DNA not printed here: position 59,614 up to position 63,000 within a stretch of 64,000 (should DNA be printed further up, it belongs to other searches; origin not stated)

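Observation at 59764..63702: Class I lanthipeptide-type RiPP locus: full-length LanB plus two precursors with one leader and two unrelated cores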

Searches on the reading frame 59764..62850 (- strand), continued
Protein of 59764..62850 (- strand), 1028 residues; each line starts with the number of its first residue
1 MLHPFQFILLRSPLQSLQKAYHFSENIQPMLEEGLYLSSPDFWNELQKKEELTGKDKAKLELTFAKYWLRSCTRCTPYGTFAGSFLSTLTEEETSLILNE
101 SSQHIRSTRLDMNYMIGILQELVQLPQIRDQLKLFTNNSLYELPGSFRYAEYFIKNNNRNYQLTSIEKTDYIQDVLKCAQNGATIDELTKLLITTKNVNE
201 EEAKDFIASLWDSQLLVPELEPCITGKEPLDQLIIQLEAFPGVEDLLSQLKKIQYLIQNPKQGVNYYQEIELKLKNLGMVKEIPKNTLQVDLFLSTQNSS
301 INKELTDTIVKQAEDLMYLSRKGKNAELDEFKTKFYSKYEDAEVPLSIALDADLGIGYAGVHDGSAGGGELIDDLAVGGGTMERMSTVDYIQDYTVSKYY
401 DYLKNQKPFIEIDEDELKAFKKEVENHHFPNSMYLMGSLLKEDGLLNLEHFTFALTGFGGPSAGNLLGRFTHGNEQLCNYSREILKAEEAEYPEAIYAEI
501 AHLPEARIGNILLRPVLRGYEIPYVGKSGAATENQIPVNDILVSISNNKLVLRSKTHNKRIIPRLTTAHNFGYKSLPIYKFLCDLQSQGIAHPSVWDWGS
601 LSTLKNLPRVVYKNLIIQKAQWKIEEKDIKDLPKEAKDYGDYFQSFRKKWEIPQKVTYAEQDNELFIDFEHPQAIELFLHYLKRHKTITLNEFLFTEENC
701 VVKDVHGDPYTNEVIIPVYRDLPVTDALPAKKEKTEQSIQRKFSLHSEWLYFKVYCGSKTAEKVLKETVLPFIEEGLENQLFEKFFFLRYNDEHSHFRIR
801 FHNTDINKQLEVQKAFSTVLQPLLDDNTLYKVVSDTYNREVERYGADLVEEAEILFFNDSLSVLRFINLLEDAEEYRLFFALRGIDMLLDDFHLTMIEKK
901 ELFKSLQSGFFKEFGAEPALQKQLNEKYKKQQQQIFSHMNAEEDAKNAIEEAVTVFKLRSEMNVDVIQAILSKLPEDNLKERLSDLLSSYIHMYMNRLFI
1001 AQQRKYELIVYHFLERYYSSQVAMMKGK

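Call 16: find_homologous_proteins(query=window:59764-62850:-, max_evalue=1e-20)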
Query window:59764-62850:- (1028 aa): 321 proteins with E <= 1e-20 among 8000 candidates; the best 120 are listed.
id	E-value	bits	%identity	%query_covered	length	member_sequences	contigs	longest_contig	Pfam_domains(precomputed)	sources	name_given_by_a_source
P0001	0.0e+0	2325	100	100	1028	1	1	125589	PF14028.12,PF04738.19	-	-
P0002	0.0e+0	1472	62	100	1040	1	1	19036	PF14028.12,PF04738.19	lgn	-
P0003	0.0e+0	1421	61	100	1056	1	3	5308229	PF14028.12,PF04738.19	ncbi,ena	-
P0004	0.0e+0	1421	61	100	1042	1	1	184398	PF14028.12,PF04738.19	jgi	jgi:thiopeptide-type bacteriocin biosynthesis protein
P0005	0.0e+0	1418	61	100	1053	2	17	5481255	PF14028.12,PF04738.19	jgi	jgi:thiopeptide-type bacteriocin biosynthesis protein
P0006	0.0e+0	1405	61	99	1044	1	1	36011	PF14028.12,PF04738.19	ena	-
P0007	0.0e+0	1401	59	100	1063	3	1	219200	PF14028.12,PF04738.19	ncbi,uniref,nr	ncbi:lantibiotic dehydratase [Taibaiella helva]|uniref:lantibiotic dehydratase n=1 Tax=Taibaiella he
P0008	0.0e+0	1396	60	100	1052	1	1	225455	PF14028.12,PF04738.19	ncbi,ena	-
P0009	0.0e+0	1393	60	100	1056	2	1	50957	PF14028.12,PF04738.19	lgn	-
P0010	0.0e+0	1387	60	99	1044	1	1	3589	PF14028.12,PF04738.19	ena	-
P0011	0.0e+0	1380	59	100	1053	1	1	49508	PF14028.12,PF04738.19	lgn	-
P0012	0.0e+0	1378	60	100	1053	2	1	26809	PF14028.12,PF04738.19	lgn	-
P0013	0.0e+0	1374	59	100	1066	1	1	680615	PF14028.12,PF04738.19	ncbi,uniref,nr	ncbi:lantibiotic dehydratase [Taibaiella koreensis]|uniref:lantibiotic dehydratase n=1 Tax=Taibaiell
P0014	0.0e+0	1368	58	100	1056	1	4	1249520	PF14028.12,PF04738.19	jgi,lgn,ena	-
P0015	0.0e+0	1366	59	100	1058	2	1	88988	PF14028.12,PF04738.19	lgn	-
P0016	0.0e+0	1365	59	100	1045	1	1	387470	PF14028.12,PF04738.19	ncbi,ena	-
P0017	0.0e+0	1362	59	100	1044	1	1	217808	PF14028.12,PF04738.19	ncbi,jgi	ncbi:MAG: lantibiotic dehydratase [Taibaiella sp.]|jgi:thiopeptide-type bacteriocin biosynthesis pro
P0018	0.0e+0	1361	60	100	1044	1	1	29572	PF14028.12,PF04738.19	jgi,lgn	jgi:thiopeptide-type bacteriocin biosynthesis protein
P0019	0.0e+0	1360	58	99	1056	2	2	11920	PF14028.12,PF04738.19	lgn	-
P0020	0.0e+0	1360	59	100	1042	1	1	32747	PF14028.12,PF04738.19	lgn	-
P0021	0.0e+0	1359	58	100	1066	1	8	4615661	PF14028.12,PF04738.19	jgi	jgi:thiopeptide-type bacteriocin biosynthesis protein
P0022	0.0e+0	1354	57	100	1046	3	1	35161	PF14028.12,PF04738.19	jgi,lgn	jgi:thiopeptide-type bacteriocin biosynthesis protein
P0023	0.0e+0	1346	58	100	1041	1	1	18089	PF14028.12,PF04738.19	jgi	jgi:class I lanthipeptide synthase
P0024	0.0e+0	1343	58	100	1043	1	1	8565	PF14028.12,PF04738.19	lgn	-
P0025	0.0e+0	1340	58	99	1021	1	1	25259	PF14028.12,PF04738.19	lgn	-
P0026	0.0e+0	1334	58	100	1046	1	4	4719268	PF14028.12,PF04738.19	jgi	jgi:thiopeptide-type bacteriocin biosynthesis protein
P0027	0.0e+0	1326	57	100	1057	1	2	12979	PF14028.12,PF04738.19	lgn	-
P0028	0.0e+0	1324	58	100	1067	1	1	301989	PF14028.12,PF04738.19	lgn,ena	-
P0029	0.0e+0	1323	56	100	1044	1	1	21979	PF14028.12,PF04738.19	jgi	jgi:thiopeptide-type bacteriocin biosynthesis protein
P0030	0.0e+0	1315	57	100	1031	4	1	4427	PF14028.12,PF04738.19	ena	-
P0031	0.0e+0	1313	56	100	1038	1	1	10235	PF14028.12,PF04738.19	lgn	-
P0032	0.0e+0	1313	57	97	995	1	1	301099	PF14028.12,PF04738.19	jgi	jgi:thiopeptide-type bacteriocin biosynthesis protein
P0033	0.0e+0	1311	56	100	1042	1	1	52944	PF14028.12,PF04738.19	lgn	-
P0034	0.0e+0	1310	56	100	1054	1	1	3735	PF14028.12,PF04738.19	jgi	-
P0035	0.0e+0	1308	58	100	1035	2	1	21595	PF14028.12,PF04738.19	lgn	-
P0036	0.0e+0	1307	58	100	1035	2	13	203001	PF14028.12,PF04738.19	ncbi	-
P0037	0.0e+0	1307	56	100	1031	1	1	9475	PF14028.12,PF04738.19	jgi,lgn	jgi:thiopeptide-type bacteriocin biosynthesis protein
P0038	0.0e+0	1306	57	100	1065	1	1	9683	PF14028.12,PF04738.19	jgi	jgi:class I lanthipeptide synthase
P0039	0.0e+0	1299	57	100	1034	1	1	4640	PF14028.12,PF04738.19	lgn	-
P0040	0.0e+0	1297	56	100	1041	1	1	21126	PF14028.12,PF04738.19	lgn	-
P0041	0.0e+0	1296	58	97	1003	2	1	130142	PF14028.12,PF04738.19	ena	-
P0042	0.0e+0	1294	57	100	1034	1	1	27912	PF14028.12,PF04738.19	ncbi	-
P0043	0.0e+0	1293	56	100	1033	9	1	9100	PF14028.12,PF04738.19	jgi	-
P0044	0.0e+0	1288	57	100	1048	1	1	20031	PF14028.12,PF04738.19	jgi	jgi:class I lanthipeptide synthase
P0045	0.0e+0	1285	56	100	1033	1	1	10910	PF14028.12,PF04738.19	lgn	-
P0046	0.0e+0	1283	56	100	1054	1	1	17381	PF14028.12,PF04738.19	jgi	-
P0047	0.0e+0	1279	56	100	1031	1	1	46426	PF14028.12,PF04738.19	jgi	jgi:thiopeptide-type bacteriocin biosynthesis protein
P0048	0.0e+0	1272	56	99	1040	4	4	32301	PF14028.12,PF04738.19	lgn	-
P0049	0.0e+0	1270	56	100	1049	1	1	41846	PF14028.12,PF04738.19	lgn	-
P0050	0.0e+0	1263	55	100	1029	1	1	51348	PF14028.12,PF04738.19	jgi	jgi:thiopeptide-type bacteriocin biosynthesis protein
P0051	0.0e+0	1262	55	98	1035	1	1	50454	PF14028.12,PF04738.19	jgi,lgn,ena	-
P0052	0.0e+0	1261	55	100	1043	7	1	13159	PF14028.12,PF04738.19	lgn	-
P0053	0.0e+0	1261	54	100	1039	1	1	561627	PF14028.12,PF04738.19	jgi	jgi:thiopeptide-type bacteriocin biosynthesis protein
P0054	0.0e+0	1259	56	100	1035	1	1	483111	PF14028.12,PF04738.19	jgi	jgi:thiopeptide-type bacteriocin biosynthesis protein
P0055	0.0e+0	1258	55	100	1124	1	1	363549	PF14028.12,PF04738.19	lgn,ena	-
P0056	0.0e+0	1258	54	100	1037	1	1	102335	PF14028.12,PF04738.19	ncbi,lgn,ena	-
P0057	0.0e+0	1258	55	100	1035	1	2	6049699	PF14028.12,PF04738.19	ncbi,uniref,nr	ncbi:hypothetical protein TH53_09075 [Pedobacter lusitanus]|uniref:Thiopeptide-type bacteriocin bios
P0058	0.0e+0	1255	55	100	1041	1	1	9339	PF14028.12,PF04738.19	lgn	-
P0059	0.0e+0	1254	55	100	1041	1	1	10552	PF14028.12,PF04738.19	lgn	-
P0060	0.0e+0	1252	55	100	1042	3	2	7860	PF14028.12,PF04738.19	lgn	-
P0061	0.0e+0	1245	54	100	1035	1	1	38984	PF14028.12,PF04738.19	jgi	jgi:thiopeptide-type bacteriocin biosynthesis protein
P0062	0.0e+0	1244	55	100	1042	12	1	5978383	PF14028.12,PF04738.19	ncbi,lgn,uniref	ncbi:lantibiotic dehydratase [Pedobacter sp. WC2423]|uniref:lantibiotic dehydratase n=1 Tax=Pedobact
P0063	0.0e+0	1244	54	100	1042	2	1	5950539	PF14028.12,PF04738.19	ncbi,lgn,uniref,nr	ncbi:hypothetical protein AY601_2739 [Pedobacter cryoconitis]|uniref:Thiopeptide-type bacteriocin bi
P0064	0.0e+0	1243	54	100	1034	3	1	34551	PF14028.12,PF04738.19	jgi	-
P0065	0.0e+0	1237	55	99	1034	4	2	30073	PF14028.12,PF04738.19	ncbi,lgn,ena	-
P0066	0.0e+0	1236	53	100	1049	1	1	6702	PF14028.12,PF04738.19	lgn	-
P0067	0.0e+0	1233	55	100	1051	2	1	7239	PF14028.12,PF04738.19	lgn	-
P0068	0.0e+0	1227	54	100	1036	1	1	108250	PF14028.12,PF04738.19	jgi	jgi:thiopeptide-type bacteriocin biosynthesis protein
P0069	0.0e+0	1226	54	100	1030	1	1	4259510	PF14028.12,PF04738.19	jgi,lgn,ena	-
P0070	0.0e+0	1222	54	100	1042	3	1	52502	PF14028.12,PF04738.19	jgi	jgi:thiopeptide-type bacteriocin biosynthesis protein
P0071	0.0e+0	1220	54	100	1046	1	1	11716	PF14028.12,PF04738.19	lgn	-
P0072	0.0e+0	1217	53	100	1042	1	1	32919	PF14028.12,PF04738.19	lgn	-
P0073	0.0e+0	1214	53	99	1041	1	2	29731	PF14028.12,PF04738.19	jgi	jgi:thiopeptide-type bacteriocin biosynthesis protein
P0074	0.0e+0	1207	53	100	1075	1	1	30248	PF14028.12,PF04738.19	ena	-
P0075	0.0e+0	1200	53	100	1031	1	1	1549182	PF14028.12,PF04738.19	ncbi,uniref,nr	ncbi:lantibiotic dehydratase [Pedobacter montanisoli]|uniref:Lantibiotic dehydratase n=1 Tax=Pedobac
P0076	0.0e+0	1195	52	100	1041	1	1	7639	PF14028.12,PF04738.19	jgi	jgi:thiopeptide-type bacteriocin biosynthesis protein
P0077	0.0e+0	1195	53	99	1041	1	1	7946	PF14028.12,PF04738.19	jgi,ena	-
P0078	0.0e+0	1193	53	100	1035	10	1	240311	PF14028.12,PF04738.19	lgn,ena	-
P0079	0.0e+0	1185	52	100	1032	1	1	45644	PF14028.12,PF04738.19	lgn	-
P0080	0.0e+0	1182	53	100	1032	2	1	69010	PF14028.12,PF04738.19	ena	-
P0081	0.0e+0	1181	55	94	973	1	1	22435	PF14028.12,PF04738.19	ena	-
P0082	0.0e+0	1177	51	100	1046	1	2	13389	PF14028.12,PF04738.19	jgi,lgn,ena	jgi:thiopeptide-type bacteriocin biosynthesis protein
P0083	0.0e+0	1175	52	100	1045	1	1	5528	PF14028.12,PF04738.19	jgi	-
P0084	0.0e+0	1174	52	100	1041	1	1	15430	PF14028.12,PF04738.19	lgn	-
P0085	0.0e+0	1172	52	100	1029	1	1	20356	PF14028.12,PF04738.19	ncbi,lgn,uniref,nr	ncbi:lantibiotic dehydratase [Pedobacter cryoconitis]|uniref:Thiopeptide-type bacteriocin biosynthes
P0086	0.0e+0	1165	51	99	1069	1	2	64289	PF14028.12,PF04738.19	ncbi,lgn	-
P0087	0.0e+0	1165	52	100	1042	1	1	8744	PF14028.12,PF04738.19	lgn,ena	-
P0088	0.0e+0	1162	52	100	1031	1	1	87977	PF14028.12,PF04738.19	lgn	-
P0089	0.0e+0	1162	52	100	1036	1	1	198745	PF14028.12,PF04738.19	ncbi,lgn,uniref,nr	ncbi:lantibiotic dehydratase [Mucilaginibacter sp.]|uniref:lantibiotic dehydratase n=1 Tax=Mucilagin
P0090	0.0e+0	1162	52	100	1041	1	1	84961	PF14028.12,PF04738.19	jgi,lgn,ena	-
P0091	0.0e+0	1161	52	100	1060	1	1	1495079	PF14028.12,PF04738.19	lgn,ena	-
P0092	0.0e+0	1161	52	100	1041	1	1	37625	PF14028.12,PF04738.19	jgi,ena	-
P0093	0.0e+0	1160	53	99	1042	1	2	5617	PF14028.12,PF04738.19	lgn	-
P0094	0.0e+0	1158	52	99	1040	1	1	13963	PF14028.12,PF04738.19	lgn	-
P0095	0.0e+0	1158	52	100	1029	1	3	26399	PF14028.12,PF04738.19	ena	-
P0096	0.0e+0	1156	50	100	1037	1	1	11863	PF14028.12,PF04738.19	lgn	-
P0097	0.0e+0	1155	50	100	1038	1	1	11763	PF14028.12,PF04738.19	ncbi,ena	-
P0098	0.0e+0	1138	84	58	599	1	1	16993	PF14028.12,PF04738.19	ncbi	-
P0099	0.0e+0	1135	50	100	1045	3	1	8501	PF14028.12,PF04738.19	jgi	-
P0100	0.0e+0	1132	49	100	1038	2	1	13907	PF14028.12,PF04738.19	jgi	jgi:thiopeptide-type bacteriocin biosynthesis protein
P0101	0.0e+0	1127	52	100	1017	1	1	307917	PF14028.12,PF04738.19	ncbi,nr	ncbi:MAG: lantibiotic dehydratase [Bacteroidetes bacterium]|nr:lantibiotic dehydratase [Bacteroidota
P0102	0.0e+0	1123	50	100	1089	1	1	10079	PF14028.12,PF04738.19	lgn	-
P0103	0.0e+0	1114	51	100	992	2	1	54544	PF14028.12,PF04738.19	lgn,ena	-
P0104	0.0e+0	1113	51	100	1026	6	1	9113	PF14028.12,PF04738.19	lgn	-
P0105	0.0e+0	1110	50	97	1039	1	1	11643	PF14028.12,PF04738.19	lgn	-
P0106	0.0e+0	1097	49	100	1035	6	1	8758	PF14028.12,PF04738.19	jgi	-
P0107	0.0e+0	1094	49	99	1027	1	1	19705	PF14028.12,PF04738.19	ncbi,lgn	-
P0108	0.0e+0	1093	49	100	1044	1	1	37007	PF14028.12,PF04738.19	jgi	-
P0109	0.0e+0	1090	50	100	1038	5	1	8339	PF14028.12,PF04738.19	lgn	-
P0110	0.0e+0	1084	49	100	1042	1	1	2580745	PF14028.12,PF04738.19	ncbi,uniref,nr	ncbi:lantibiotic dehydratase [Mucilaginibacter aquaedulcis]|uniref:lantibiotic dehydratase n=1 Tax=M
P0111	0.0e+0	1079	48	99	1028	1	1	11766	PF14028.12,PF04738.19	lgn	-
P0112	0.0e+0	1077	55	86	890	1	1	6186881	PF14028.12,PF04738.19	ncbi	ncbi:lantibiotic dehydratase [Pedobacter sp. NJ-S-72]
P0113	0.0e+0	1073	50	99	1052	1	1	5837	PF14028.12,PF04738.19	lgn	-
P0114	0.0e+0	1064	48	97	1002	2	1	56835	PF14028.12,PF04738.19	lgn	-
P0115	0.0e+0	1058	47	100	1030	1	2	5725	PF14028.12,PF04738.19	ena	-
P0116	0.0e+0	1057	47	100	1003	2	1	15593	PF14028.12,PF04738.19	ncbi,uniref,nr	ncbi:MAG TPA: lantibiotic dehydratase [Dinghuibacter sp.]|uniref:lantibiotic dehydratase n=1 Tax=Din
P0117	0.0e+0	1055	47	100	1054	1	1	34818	PF14028.12,PF04738.19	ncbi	-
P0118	0.0e+0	1048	49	99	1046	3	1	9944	PF14028.12,PF04738.19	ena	-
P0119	0.0e+0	1045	47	99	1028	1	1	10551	PF14028.12,PF04738.19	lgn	-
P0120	0.0e+0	1041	48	99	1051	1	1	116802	PF14028.12,PF04738.19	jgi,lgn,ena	-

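Call 17: find_encoding_contigs(protein=P0098, flank=10000, max_places=4)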
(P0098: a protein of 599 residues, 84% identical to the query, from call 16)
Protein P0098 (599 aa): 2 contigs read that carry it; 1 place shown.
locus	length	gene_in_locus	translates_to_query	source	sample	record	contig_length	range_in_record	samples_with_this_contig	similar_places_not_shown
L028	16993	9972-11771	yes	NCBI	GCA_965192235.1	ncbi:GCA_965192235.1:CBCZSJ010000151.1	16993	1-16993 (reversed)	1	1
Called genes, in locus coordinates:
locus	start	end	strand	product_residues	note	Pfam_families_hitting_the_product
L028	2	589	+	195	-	?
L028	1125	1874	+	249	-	-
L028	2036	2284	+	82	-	-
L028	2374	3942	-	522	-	PF00772:DnaB, PF20307:divDNAB (faint), PF13481:AAA_25, PF03796:DnaB_C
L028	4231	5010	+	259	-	PF08032:SpoU_sub_bind, PF00588:SpoU_methylase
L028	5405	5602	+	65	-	PF28317:Lant_leader_dom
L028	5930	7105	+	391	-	PF05147:LANC_like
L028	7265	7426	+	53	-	-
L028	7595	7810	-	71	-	-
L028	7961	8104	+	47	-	-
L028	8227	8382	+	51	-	PF28317:Lant_leader_dom (weak)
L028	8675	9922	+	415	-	PF04738:Lant_dehydr_N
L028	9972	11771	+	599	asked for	PF04738:Lant_dehydr_N, PF14028:Lant_dehydr_C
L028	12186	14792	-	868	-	-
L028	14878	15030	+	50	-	-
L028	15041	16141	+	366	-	-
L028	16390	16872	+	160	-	-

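Call 18: find_encoding_contigs(protein=P0002, flank=10000, max_places=3)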
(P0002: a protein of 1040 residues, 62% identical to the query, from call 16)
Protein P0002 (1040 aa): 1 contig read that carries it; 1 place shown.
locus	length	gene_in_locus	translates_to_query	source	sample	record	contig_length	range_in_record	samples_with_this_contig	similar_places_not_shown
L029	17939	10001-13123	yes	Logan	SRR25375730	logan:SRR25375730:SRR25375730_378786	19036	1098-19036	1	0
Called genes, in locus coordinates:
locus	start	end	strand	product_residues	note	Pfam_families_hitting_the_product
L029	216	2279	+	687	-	PF00676:E1_dh, PF02779:Transket_pyr, PF02780:Transketolase_C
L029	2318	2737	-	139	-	PF02310:B12-binding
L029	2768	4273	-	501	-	PF00749:tRNA-synt_1c, PF19269:Anticodon_2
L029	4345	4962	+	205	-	PF01522:Polysacc_deac_1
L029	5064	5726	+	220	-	PF04116:FA_hydroxylase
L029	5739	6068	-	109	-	-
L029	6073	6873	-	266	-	PF09674:DUF2400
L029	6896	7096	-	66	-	-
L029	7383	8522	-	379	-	PF01053:Cys_Met_Meta_PP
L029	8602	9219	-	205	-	PF11138:DUF2911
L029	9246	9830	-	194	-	PF04336:ACP_PD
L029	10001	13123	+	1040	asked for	PF04738:Lant_dehydr_N, PF14028:Lant_dehydr_C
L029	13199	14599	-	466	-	PF01738:DLH (weak), PF02129:Peptidase_S15, PF20434:BD-FAE (faint), PF00561:Abhydrolase_1, PF12697:Abhydrolase_6, PF00326:Peptidase_S9 (faint), PF12146:Hydrolase_4, PF08840:BAAT_C, +1 more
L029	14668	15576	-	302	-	-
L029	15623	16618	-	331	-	PF01018:GTP1_OBG, PF01926:MMR_HSR1, PF02421:FeoB_N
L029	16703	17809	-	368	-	PF00730:HhH-GPD, PF00633:HHH (weak), PF14815:NUDIX_4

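Call 32: find_encoding_contigs(protein=P0057, flank=10000, max_places=2)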
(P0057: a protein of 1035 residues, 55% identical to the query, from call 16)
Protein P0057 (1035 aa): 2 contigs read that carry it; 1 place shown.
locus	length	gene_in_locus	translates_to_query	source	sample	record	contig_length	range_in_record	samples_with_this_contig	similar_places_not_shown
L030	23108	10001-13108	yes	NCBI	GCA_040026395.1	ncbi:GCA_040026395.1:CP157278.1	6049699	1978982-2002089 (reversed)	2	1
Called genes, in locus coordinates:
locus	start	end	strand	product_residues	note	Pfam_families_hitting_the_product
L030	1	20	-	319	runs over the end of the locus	PF04261:Dyp_perox_N, PF20628:Dyp_perox_C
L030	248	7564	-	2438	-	PF00082:Peptidase_S8, PF13385:Laminin_G_3, PF17957:Big_7, PF13585:CHU_C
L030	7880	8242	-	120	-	PF12680:SnoaL_2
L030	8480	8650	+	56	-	PF28317:Lant_leader_dom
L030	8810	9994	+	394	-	PF05147:LANC_like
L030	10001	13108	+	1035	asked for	PF04738:Lant_dehydr_N, PF14028:Lant_dehydr_C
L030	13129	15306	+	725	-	PF03412:Peptidase_C39, PF00664:ABC_membrane, PF00005:ABC_tran, PF02463:SMC_N (faint)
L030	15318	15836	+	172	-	PF26002:Beta-barrel_AprE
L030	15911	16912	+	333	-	PF12697:Abhydrolase_6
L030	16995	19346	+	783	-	PF08448:PAS_4 (weak), PF00512:HisKA, PF02518:HATPase_c, PF00072:Response_reg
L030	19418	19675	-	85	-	-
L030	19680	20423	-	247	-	PF00142:Fer4_NifH (faint), PF01656:CbiA, PF02374:ArsA_ATPase (weak), PF06564:CBP_BcsQ (faint), PF09140:MipZ (faint), PF10609:ParA, PF13614:AAA_31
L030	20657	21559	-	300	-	PF00892:EamA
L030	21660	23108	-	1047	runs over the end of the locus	PF04738:Lant_dehydr_N, PF14028:Lant_dehydr_C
